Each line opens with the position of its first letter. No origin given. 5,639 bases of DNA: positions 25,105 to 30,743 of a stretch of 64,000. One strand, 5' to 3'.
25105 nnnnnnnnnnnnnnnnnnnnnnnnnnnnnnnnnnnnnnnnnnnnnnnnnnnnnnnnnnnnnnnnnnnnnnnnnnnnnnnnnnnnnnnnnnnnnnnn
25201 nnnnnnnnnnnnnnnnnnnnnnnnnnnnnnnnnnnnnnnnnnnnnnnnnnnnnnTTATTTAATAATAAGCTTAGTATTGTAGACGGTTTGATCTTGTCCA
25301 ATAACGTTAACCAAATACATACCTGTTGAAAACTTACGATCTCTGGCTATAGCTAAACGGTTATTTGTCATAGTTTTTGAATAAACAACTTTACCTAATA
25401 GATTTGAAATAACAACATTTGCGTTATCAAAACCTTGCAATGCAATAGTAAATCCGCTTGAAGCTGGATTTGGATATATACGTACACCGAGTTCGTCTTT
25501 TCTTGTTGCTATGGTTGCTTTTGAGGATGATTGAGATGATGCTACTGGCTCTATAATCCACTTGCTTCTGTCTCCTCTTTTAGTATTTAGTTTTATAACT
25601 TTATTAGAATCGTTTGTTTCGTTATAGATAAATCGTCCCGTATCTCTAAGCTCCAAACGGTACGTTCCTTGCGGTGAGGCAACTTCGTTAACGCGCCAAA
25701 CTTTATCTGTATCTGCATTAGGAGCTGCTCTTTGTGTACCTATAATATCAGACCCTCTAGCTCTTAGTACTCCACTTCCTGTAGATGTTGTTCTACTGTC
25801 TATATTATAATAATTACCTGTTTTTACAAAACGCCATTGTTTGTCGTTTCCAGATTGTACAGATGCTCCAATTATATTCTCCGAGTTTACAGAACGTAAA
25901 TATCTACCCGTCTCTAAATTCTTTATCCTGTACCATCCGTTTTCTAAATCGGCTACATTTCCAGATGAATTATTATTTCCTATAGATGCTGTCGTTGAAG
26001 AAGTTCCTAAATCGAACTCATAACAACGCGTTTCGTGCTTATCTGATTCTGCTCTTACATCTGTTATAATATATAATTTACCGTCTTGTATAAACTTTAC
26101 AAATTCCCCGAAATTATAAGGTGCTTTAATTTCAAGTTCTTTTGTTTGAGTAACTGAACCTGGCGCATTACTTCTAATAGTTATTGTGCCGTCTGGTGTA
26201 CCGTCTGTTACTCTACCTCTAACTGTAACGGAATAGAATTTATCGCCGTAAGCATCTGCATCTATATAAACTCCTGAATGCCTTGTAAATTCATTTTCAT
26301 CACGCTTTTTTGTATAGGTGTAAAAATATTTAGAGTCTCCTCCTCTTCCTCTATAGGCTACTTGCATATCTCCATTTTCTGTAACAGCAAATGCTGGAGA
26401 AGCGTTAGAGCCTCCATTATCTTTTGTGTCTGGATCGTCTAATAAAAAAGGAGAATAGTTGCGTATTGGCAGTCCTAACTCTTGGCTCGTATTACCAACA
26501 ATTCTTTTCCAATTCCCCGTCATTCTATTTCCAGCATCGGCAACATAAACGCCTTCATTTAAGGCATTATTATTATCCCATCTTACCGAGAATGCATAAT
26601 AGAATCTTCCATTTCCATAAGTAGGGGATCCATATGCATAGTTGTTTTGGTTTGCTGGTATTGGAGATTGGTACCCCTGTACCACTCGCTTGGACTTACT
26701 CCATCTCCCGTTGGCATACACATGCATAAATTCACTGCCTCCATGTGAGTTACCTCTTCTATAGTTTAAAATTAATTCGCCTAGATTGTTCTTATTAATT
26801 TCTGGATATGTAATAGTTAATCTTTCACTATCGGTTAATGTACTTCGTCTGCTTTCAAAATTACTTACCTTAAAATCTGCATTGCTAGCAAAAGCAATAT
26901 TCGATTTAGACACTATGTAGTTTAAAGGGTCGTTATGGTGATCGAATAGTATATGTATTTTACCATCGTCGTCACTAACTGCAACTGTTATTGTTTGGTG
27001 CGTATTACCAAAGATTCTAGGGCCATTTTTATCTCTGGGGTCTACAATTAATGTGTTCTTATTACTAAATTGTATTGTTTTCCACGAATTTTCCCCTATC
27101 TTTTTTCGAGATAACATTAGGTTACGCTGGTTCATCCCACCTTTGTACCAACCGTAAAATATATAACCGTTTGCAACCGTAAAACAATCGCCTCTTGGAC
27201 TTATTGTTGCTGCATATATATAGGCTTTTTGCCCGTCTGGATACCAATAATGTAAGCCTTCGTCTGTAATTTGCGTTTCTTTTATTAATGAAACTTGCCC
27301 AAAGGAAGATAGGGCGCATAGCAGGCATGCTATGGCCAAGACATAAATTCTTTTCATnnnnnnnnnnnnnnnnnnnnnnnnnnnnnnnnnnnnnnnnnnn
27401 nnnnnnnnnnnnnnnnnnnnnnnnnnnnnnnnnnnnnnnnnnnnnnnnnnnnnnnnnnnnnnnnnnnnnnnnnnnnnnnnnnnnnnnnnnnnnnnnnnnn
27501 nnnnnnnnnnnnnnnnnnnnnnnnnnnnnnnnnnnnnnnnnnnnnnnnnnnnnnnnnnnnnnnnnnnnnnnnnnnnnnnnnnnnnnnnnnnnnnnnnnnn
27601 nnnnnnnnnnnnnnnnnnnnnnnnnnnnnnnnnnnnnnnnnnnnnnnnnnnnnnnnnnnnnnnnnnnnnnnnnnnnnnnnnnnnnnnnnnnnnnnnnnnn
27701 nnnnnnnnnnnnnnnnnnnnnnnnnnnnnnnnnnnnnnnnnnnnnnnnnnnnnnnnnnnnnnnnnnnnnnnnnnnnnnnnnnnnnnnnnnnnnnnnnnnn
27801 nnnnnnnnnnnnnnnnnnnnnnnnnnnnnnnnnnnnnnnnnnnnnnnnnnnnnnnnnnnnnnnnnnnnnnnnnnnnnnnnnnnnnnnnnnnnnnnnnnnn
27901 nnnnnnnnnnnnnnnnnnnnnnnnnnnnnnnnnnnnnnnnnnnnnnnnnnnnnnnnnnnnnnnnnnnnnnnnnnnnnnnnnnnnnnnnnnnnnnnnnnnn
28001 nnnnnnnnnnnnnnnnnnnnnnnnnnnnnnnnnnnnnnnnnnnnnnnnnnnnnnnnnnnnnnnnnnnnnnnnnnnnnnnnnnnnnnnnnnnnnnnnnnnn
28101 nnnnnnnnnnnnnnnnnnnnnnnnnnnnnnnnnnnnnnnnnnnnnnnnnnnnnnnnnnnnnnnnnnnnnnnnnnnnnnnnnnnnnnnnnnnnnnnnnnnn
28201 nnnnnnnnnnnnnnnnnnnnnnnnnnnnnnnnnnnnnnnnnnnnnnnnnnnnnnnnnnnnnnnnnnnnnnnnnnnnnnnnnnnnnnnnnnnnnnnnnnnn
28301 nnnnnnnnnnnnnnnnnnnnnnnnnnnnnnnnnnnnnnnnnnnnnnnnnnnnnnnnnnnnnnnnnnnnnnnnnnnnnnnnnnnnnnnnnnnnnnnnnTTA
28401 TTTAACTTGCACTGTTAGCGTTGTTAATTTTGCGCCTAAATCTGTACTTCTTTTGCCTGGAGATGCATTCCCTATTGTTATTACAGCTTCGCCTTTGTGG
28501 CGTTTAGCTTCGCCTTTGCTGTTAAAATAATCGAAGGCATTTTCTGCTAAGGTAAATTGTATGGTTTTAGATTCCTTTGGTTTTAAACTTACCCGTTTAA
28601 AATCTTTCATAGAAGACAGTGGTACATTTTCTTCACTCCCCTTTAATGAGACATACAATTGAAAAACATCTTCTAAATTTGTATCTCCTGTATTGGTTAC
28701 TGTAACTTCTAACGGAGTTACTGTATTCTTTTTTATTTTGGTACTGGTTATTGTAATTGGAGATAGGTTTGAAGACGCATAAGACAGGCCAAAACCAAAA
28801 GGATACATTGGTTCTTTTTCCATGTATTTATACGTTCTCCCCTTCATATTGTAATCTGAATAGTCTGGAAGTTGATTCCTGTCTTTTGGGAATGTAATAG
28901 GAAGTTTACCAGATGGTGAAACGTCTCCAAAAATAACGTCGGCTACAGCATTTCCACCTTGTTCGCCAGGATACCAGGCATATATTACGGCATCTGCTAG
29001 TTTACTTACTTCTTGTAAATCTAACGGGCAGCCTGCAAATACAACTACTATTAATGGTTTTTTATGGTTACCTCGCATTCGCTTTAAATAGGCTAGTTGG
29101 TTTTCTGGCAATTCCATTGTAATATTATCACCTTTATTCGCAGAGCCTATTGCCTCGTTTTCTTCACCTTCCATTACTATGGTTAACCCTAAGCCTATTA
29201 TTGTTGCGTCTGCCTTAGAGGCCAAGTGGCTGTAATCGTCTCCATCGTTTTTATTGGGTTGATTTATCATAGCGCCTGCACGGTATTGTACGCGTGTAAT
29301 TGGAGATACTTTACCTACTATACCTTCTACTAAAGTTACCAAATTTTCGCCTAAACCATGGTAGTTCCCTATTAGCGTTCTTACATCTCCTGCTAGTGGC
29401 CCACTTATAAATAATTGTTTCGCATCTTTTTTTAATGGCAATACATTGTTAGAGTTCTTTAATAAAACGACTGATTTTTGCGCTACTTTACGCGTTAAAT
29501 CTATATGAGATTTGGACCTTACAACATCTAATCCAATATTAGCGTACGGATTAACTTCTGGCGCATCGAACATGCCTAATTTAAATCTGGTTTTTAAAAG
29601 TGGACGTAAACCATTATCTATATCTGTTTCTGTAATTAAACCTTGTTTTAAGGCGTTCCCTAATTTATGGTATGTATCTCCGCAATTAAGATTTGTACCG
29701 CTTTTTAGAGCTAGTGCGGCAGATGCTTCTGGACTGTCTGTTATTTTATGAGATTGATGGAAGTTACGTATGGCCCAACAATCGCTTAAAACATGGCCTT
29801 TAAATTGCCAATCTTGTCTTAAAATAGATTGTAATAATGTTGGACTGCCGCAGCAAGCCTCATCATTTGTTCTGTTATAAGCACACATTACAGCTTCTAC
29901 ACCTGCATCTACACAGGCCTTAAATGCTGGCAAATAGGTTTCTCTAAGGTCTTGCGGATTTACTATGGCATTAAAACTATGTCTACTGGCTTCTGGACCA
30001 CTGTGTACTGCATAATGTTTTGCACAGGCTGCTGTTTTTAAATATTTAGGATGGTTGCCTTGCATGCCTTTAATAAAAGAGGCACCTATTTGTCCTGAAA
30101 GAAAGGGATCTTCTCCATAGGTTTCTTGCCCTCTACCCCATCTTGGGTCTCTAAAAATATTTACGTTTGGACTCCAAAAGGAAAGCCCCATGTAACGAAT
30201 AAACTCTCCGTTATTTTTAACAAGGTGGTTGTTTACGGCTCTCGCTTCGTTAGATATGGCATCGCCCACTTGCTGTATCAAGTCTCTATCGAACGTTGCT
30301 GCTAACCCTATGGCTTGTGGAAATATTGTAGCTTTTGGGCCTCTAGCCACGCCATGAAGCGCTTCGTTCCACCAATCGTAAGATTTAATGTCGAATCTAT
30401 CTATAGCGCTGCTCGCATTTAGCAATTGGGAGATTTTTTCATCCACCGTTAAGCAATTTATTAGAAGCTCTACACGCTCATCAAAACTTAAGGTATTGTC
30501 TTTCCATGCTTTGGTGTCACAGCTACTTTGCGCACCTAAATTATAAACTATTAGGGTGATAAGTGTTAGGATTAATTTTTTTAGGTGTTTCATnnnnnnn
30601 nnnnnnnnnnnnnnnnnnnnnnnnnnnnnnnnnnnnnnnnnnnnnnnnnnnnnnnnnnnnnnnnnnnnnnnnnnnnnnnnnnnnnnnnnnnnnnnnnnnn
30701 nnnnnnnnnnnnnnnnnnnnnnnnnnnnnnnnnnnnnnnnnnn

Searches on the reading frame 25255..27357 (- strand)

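Call 15: search_protein_families(library=pfam, proteins=[window:25255-27357:-], max_evalue=0.00001)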
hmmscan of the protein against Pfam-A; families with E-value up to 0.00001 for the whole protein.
window:25255-27357:- (700 aa): 4 families
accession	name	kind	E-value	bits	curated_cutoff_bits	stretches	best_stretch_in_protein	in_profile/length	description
PF15892.11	BNR_4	-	3.7e-31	108.9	27.3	1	67-355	3-262/272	BNR repeat-containing family member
PF24208.1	Beta-tre_PLH30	-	1.6e-29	102.9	27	1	476-600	1-130/130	Endo-acting ulvan lyase beta-trefoil domain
PF18962.6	Por_Secre_tail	-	1.4e-11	44.9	27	1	627-699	1-75/75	Secretion system C-terminal sorting domain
PF14200.12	RicinB_lectin_2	-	2.3e-08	35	25.6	0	471-525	10-70/89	Ricin-type beta-trefoil lectin domain-like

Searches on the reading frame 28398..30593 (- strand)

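Call 15: search_protein_families(library=pfam, proteins=[window:28398-30593:-], max_evalue=0.00001)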
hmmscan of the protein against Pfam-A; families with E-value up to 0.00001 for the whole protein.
window:28398-30593:- (731 aa): 3 families
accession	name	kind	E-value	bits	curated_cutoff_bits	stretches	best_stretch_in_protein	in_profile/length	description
PF01915.27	Glyco_hydro_3_C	-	2.8e-48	165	31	1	375-605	1-200/200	Glycosyl hydrolase family 3 C-terminal domain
PF00933.27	Glyco_hydro_3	-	2.4e-44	152.5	27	1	77-330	70-311/316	Glycosyl hydrolase family 3 N terminal domain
PF14310.12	Fn3-like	-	1.9e-12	47.6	25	1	643-711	2-71/71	Fibronectin type III-like domain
